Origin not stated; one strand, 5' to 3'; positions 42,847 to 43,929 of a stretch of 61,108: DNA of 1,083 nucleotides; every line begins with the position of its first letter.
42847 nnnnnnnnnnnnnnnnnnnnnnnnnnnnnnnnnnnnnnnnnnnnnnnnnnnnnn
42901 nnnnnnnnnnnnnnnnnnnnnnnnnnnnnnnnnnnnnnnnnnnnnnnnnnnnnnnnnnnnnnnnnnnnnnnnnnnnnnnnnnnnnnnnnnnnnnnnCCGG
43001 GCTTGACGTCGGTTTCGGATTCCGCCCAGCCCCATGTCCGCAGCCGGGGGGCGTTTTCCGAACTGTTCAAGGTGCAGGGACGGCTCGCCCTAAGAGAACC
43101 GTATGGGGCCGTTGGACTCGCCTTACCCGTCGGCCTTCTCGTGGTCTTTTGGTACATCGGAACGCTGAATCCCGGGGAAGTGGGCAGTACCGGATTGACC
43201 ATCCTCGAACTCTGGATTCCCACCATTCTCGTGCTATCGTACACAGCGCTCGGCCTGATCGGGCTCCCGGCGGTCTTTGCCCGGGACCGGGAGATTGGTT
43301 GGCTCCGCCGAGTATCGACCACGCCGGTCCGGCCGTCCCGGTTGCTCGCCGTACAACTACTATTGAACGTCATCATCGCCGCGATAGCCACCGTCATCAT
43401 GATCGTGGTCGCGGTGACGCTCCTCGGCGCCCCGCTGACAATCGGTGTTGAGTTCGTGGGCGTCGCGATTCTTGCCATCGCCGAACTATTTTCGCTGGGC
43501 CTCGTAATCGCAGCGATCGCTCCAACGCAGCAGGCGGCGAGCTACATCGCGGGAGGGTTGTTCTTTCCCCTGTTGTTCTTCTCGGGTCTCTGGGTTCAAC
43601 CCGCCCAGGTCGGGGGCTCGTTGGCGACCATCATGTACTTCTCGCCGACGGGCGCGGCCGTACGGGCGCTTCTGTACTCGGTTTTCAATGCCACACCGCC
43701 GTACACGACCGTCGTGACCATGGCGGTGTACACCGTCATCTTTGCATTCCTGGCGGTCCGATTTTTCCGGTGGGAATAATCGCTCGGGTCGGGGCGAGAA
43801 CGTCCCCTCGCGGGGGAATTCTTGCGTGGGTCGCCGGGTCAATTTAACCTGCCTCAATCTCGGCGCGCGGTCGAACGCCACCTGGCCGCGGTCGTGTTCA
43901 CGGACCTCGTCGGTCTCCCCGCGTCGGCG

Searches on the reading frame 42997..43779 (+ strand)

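Call 53: search_protein_families(library=pfam, proteins=[window:42997-43779:+], max_evalue=0.00001)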
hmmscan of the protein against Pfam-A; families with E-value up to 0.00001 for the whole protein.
window:42997-43779:+ (260 aa): 1 family
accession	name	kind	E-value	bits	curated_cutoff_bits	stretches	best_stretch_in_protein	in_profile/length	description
PF01061.29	ABC2_membrane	-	9.4e-17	61.7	26.9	1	23-230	6-211/211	ABC-2 type transporter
